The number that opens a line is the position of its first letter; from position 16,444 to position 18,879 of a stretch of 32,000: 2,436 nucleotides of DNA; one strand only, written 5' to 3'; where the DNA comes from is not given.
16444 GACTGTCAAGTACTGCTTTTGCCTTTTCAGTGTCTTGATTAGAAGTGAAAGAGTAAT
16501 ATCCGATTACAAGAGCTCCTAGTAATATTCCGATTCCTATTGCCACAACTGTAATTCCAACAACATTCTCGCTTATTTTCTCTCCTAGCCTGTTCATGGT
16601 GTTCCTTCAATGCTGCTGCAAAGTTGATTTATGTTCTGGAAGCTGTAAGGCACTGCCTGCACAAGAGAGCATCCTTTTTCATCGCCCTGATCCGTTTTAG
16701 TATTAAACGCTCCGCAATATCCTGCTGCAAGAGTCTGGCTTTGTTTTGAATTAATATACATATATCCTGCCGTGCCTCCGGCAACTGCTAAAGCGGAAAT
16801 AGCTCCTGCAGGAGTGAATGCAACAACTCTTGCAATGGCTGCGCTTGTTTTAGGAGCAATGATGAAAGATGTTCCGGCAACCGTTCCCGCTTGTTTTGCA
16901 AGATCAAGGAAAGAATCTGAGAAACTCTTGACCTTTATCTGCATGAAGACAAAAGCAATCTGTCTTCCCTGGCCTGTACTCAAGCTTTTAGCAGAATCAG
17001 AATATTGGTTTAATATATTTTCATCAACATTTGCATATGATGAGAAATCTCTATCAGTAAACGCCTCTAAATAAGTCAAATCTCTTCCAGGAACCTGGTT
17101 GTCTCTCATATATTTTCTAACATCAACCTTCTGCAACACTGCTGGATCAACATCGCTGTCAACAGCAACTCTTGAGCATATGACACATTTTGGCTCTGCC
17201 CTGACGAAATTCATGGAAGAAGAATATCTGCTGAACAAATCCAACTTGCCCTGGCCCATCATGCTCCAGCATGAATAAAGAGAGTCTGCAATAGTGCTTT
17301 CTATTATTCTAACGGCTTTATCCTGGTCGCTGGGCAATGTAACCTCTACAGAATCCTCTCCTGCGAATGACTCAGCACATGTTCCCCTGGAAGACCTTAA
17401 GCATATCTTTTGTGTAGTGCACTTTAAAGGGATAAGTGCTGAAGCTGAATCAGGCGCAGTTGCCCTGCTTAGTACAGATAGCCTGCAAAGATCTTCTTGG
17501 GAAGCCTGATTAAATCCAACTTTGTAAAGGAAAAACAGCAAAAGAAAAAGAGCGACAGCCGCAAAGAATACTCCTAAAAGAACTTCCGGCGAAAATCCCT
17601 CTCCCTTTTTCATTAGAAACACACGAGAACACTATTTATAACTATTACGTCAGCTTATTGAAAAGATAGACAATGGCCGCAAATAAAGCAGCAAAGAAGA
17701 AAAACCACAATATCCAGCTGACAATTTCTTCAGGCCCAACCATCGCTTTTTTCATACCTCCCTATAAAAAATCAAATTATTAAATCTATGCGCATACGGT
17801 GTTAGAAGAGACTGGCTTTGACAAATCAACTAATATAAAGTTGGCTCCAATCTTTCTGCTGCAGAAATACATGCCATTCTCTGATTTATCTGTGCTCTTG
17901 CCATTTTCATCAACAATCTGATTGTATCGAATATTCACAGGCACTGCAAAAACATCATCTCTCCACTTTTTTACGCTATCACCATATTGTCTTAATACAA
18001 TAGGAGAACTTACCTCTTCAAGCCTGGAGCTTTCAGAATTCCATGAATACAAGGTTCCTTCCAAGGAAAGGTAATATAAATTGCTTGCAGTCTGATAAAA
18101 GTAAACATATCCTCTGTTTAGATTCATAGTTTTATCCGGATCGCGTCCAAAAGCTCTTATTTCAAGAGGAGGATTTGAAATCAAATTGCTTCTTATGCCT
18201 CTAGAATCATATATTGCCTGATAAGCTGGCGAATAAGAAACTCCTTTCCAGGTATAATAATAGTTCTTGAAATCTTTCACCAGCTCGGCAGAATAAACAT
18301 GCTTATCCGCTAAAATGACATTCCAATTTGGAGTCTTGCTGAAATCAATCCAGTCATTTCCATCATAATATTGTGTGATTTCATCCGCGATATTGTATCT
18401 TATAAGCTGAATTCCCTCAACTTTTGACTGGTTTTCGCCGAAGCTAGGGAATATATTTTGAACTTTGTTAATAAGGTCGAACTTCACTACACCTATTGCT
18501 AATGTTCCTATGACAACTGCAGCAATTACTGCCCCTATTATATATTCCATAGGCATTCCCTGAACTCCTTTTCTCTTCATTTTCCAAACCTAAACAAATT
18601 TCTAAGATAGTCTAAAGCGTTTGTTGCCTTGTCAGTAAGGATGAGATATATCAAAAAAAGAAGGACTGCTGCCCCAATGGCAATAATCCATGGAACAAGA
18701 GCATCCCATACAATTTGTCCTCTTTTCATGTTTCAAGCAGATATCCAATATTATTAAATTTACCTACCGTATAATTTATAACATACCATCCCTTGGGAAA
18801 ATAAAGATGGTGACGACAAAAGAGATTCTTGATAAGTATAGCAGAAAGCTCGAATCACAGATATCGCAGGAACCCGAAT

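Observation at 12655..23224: Complete, compact type IV filament (Epd/Tad-like) locus with ten consecutive prepilin-like genes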

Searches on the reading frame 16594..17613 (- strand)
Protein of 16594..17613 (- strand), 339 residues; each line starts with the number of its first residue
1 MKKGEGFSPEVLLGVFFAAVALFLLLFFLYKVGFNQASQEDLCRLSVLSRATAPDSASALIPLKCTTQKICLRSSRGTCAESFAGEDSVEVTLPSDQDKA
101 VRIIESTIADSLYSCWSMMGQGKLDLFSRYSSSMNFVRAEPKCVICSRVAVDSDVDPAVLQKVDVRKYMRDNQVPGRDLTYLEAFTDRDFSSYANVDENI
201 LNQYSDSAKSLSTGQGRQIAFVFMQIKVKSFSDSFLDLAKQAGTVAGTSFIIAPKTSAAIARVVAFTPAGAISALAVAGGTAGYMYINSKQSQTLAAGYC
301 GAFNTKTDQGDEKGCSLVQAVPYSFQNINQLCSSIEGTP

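Call 7: search_protein_families(library=pfam, max_evalue=10, proteins=[window:16594-17613:-])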
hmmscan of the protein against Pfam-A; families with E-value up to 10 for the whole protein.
window:16594-17613:- (339 aa): 0 families

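Call 23: search_protein_families(library=ncbifam, max_evalue=1, proteins=[window:16594-17613:-])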
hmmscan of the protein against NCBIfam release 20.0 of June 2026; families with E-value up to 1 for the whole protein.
window:16594-17613:- (339 aa): 0 families

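Call 36: find_homologous_proteins(query=A1, max_evalue=0.001)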
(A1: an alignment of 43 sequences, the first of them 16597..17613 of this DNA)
Query A1 (43 sequences) (339 aa, profile of the alignment): 140 proteins with E <= 0.001 among 8000 candidates; the best 120 are listed.
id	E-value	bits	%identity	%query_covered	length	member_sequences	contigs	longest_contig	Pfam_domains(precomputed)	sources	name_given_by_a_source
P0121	3.5e-112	393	43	92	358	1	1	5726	-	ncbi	-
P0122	4.3e-111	390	42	100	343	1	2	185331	-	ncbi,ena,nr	ncbi:MAG: hypothetical protein IIA87_00445 [Nanoarchaeota archaeon]|nr:hypothetical protein [Nanoarc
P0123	5.5e-111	389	38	100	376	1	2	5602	-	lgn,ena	-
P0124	2.5e-110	387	40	99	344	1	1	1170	-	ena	-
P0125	3.9e-110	386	100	100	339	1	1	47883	-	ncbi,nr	ncbi:hypothetical protein KW787_00520 [Candidatus Pacearchaeota archaeon]|nr:hypothetical protein [C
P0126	7.7e-110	385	42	92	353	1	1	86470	-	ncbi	ncbi:MAG: hypothetical protein QXS38_00185 [Candidatus Pacearchaeota archaeon]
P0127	6.6e-109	382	39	99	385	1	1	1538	-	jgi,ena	-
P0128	1.2e-108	381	38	99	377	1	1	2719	-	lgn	-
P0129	1.9e-108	381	40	100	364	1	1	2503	-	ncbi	-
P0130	1.0e-107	378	41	94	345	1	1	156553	-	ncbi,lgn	-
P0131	7.1e-107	376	37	93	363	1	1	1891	-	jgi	-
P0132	1.5e-106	375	43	100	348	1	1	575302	-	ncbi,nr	ncbi:hypothetical protein KW805_02685 [Candidatus Pacearchaeota archaeon]|nr:hypothetical protein [C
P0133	3.7e-106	373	41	99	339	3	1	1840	-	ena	-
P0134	1.6e-105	371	45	94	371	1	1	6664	-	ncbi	-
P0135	3.4e-105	370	40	58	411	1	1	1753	-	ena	-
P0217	3.5e-89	318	27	99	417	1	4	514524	-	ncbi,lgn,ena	ncbi:MAG: hypothetical protein AABW71_01840 [Nanoarchaeota archaeon]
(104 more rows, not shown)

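Call 43: predict_structure(alignment_id=A2)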
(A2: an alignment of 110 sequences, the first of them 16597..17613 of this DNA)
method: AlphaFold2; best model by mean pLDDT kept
length: 339 residues; sequences in the alignment: 110
mean_pLDDT: 76.5   pTM: 0.74
mean pLDDT of the five models: 76.5, 75.9, 74.7, 74.5, 74.5
residues with pLDDT >= 90: 140; 70-90: 73; 50-70: 72; < 50: 54
segments of 3 or more residues with pLDDT < 50: 195-201, 207-213, 245-258, 270-292
pLDDT, mean of each block of 10 residues (from residue 1): 74 95 93 74 94 88 95 92 90 97 96 94 84 65 94 93 91 96 77 49 48 67 85 62 46 44 52 43 38 57 68 82 89 90
secondary structure, 60 per line:
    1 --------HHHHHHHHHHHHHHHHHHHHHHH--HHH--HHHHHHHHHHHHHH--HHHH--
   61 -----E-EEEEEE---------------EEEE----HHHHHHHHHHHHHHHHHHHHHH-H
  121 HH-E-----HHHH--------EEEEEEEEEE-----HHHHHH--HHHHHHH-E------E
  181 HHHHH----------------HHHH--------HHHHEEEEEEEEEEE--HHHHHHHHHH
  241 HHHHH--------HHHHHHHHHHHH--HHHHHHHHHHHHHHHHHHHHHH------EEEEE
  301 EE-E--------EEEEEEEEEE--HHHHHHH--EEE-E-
elements in order: H9-31 H39-52 H55-58 E68-73 E89-92 H97-118 H130-133 E142-151 H157-162 H165-171 H181-185 H202-205 H214-217 E218-228 H231-245 H254-265 H268-289 E296-302 E313-322 H325-331 E334-336

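Call 45: fold_search(model_id=the predicted structure, library=pdb)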
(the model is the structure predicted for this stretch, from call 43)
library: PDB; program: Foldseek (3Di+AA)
matches with E <= 10: 314; with E <= 0.001: 0
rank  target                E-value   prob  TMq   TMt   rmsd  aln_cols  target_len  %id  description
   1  5idm_A                3.6e-01  0.03  0.10  0.15  17.5       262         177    8  Bifunctional histidine kinase CckA (domain, CA) in complex with c-di-GMP and AMPPNP/Mg2+ (released 2016-10-05)
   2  8oyq_B                3.9e-01  0.06  0.13  0.21  12.7       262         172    8  Structure of the Histidine Kinase CheA ATP-Binding domain in complex with compound ODDHK13 (released 2024-05-15)
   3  1n6m_B                4.4e-01  0.03  0.11  0.11  19.7       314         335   11  Rotation of the stalk/neck and one head in a new crystal structure of the kinesin motor protein, Ncd (released 2003-10-28)
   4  6zph_B                4.7e-01  0.03  0.14  0.14  13.6       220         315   14  Kinesin binding protein complexed with Kif15 motor domain (released 2020-12-30)
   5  3pgy_B                6.0e-01  0.08  0.10  0.09  15.0        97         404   13  Serine hydroxymethyltransferase from Staphylococcus aureus, S95P mutant. (released 2010-11-17)
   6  8riz_L                6.4e-01  0.02  0.12  0.12  19.4       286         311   10  Microtubule-associated kinesin-1 tail complex bound to ADP, two-headed state (released 2024-11-20)
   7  6jy1                  7.7e-01  0.02  0.12  0.10  22.8       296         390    8  Crystal Structure of a Group II pyridoxal dependent decarboxylase, LLP-bound form from Methanocaldococcus jannaschii at  (released 2019-10-30)
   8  1n6m_A                8.1e-01  0.02  0.10  0.10  17.1       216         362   11  Rotation of the stalk/neck and one head in a new crystal structure of the kinesin motor protein, Ncd (released 2003-10-28)
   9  1t11_B                9.2e-01  0.04  0.09  0.09  14.8       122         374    8  Trigger Factor (released 2004-09-21)
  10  2voz_B                9.8e-01  0.06  0.12  0.12  17.6       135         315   10  Apo FutA2 from Synechocystis PCC6803 (released 2008-03-25)
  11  2voz_A                9.8e-01  0.02  0.10  0.11  19.6       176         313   14  Apo FutA2 from Synechocystis PCC6803 (released 2008-03-25)
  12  3hzn_H                1.0e+00  0.02  0.10  0.12  17.2       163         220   12  Structure of the Salmonella typhimurium nfnB dihydropteridine reductase (released 2009-07-07)
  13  3aov_A                1.2e+00  0.02  0.12  0.10  22.4       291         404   11  Crystal structure of Pyrococcus horikoshii kynurenine aminotransferase in complex with PLP (released 2011-10-12)
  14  9pep_F                1.3e+00  0.10  0.12  0.09  11.5        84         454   12  Crystal structure of holo-pvspha (released 2026-03-11)
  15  3hzn_A                1.3e+00  0.03  0.10  0.13  14.4       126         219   11  Structure of the Salmonella typhimurium nfnB dihydropteridine reductase (released 2009-07-07)
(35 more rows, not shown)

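Call 59: find_encoding_contigs(protein=P0217, flank=10000, max_places=1)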
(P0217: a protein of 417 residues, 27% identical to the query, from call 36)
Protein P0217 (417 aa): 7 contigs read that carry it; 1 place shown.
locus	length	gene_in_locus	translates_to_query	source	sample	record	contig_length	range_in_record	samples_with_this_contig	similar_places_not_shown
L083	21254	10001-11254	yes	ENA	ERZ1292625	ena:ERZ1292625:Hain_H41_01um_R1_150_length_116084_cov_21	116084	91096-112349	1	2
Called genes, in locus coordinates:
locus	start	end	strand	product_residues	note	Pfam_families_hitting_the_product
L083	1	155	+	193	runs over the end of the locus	-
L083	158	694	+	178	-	-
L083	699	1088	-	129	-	-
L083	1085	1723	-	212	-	-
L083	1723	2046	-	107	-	-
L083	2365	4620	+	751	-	PF00437:T2SSE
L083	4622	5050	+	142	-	-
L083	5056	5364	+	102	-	PF04014:MazE_antitoxin (weak)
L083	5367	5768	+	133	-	PF01850:PIN (weak), PF13470:PIN_3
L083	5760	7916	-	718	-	-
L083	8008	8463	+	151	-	PF00583:Acetyltransf_1, PF13673:Acetyltransf_10, PF13508:Acetyltransf_7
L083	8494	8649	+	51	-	-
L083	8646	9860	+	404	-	-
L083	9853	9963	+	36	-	-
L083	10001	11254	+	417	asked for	-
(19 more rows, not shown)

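Call 93: fold_search(model_id=the predicted structure, library=viral)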
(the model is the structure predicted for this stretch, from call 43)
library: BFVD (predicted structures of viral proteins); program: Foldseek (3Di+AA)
matches with E <= 10: 468; with E <= 0.001: 0
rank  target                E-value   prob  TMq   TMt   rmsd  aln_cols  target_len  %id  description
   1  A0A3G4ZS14            1.2e-01  0.04  0.13  0.09  26.7       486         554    8  Protein kinase [Terrestrivirus sp.]
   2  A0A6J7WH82            1.4e-01  0.10  0.14  0.17  12.9       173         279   12  Uncharacterized protein [uncultured Caudovirales phage]
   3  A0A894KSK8            2.8e-01  0.30  0.17  0.36   8.0       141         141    6  p100 2L [African swine fever virus]
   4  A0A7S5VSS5            3.0e-01  0.10  0.17  0.24  14.5       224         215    8  (no name in the UniProt tables at hand)
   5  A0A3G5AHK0            3.0e-01  0.06  0.11  0.05  13.6       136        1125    8  Sensory box sensor histidine kinase/response regulator [Sylvanvirus sp.]
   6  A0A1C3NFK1            3.2e-01  0.04  0.11  0.14  17.7       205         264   10  (no name in the UniProt tables at hand)
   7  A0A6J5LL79            3.6e-01  0.16  0.14  0.17   6.7       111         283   12  Uncharacterized protein [uncultured Caudovirales phage]
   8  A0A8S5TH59            3.8e-01  0.06  0.16  0.12  23.4       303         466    9  Uncharacterized protein [Myoviridae sp. ctIty1]
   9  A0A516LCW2            4.3e-01  0.13  0.13  0.27   8.0       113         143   10  (no name in the UniProt tables at hand)
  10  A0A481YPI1            4.3e-01  0.04  0.10  0.07  11.7       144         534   11  Protein kinase domain-containing protein [Pithovirus LCDPAC02]
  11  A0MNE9                4.6e-01  0.09  0.13  0.24  10.6       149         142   11  (no name in the UniProt tables at hand)
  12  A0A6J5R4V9            5.9e-01  0.15  0.14  0.31   7.3       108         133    7  Uncharacterized protein [uncultured Caudovirales phage]
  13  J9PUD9                5.9e-01  0.12  0.15  0.22   6.9       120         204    5  Uncharacterized protein [Bacillus phage BCD7]
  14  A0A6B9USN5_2          6.3e-01  0.04  0.10  0.05  21.4       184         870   12  (no name in the UniProt tables at hand)
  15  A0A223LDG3            6.3e-01  0.04  0.15  0.13  22.2       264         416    7  Uncharacterized protein [Bacillus phage PBS1]
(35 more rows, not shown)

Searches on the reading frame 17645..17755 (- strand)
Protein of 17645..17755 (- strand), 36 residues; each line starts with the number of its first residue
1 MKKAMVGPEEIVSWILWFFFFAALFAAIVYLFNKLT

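Call 7: search_protein_families(library=pfam, max_evalue=10, proteins=[window:17645-17755:-])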
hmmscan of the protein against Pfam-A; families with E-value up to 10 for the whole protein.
window:17645-17755:- (36 aa): 2 families
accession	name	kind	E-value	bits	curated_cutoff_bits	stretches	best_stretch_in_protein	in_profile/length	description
PF12459.13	DltX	-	0.021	14.8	25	1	10-33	6-29/43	D-Ala-teichoic acid biosynthesis protein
PF07234.17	Babuvirus_MP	-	0.049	14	27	1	9-32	6-29/117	Movement and RNA silencing protein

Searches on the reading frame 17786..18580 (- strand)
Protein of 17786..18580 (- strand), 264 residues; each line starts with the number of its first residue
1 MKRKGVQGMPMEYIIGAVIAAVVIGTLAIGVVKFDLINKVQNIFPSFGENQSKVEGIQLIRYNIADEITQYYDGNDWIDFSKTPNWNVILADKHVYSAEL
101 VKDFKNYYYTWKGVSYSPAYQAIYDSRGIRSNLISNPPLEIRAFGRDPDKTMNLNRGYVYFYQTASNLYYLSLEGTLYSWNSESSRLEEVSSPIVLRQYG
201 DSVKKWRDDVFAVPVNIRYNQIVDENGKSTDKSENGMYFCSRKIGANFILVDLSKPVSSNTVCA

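Call 7: search_protein_families(library=pfam, max_evalue=10, proteins=[window:17786-18580:-])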
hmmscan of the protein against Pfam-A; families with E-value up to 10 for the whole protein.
window:17786-18580:- (264 aa): 1 family
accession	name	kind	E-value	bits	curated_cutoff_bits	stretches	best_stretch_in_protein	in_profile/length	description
PF17780.6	OCRE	-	0.037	14.5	24.7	1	160-191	21-52/52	OCRE domain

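Call 23: search_protein_families(library=ncbifam, max_evalue=1, proteins=[window:17786-18580:-])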
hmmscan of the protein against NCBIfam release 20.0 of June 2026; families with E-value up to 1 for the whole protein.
window:17786-18580:- (264 aa): 0 families

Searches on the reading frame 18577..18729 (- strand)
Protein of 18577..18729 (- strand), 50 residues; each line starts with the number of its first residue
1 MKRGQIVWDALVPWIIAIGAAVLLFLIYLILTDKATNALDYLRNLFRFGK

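Call 7: search_protein_families(library=pfam, max_evalue=10, proteins=[window:18577-18729:-])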
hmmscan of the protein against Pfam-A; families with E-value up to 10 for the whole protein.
window:18577-18729:- (50 aa): 1 family
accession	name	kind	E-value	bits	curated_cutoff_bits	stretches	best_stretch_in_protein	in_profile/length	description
PF10875.13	DUF2670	-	0.13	12.8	25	1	4-43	15-54/145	Protein of unknown function (DUF2670)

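Call 23: search_protein_families(library=ncbifam, max_evalue=1, proteins=[window:18577-18729:-])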
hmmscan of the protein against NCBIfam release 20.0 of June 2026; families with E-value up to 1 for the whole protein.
window:18577-18729:- (50 aa): 0 families

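Call 83: search_protein_families(library=pfam, alignment_id=A6, max_evalue=0.1)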
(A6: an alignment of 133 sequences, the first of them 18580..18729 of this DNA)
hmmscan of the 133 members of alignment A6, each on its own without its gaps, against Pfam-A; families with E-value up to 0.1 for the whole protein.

A. member 1, window:18580-18729:- (50 aa): 0 families

B. families by the number of members that match (of 133 scanned): 66 families (the first 25 are shown)
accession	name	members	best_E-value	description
PF20403.5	DUF6693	4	0.00052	Family of unknown function (DUF6693)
PF06724.16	DUF1206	2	0.0038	Domain of Unknown Function (DUF1206)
PF23489.1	V-ATPase_su_f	2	0.0056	V-type proton ATPase subunit f-like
PF14160.11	FAM110_C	2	0.011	Centrosome-associated C terminus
PF19360.4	TadB_TadC_N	2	0.032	TadB/TadC N-terminal domain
PF18303.6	Saf_2TM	1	9.4e-06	SAVED-fused 2TM effector domain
PF23636.1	DUF7144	1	0.00083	Domain of unknown function (DUF7144)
PF22852.1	SoxE_N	1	0.0021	Sulfocyanin, N-terminal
PF20456.3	DUF6709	1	0.006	Family of unknown function (DUF6709)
PF13121.11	DUF3976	1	0.0063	Domain of unknown function (DUF3976)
PF12679.13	ABC2_membrane_2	1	0.0084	ABC-2 family transporter protein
PF10717.14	ODV-E18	1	0.0088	Occlusion-derived virus envelope protein ODV-E18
PF13529.12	Peptidase_C39_2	1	0.0092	Peptidase_C39 like family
PF10875.13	DUF2670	1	0.01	Protein of unknown function (DUF2670)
PF14002.11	YniB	1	0.011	YniB-like protein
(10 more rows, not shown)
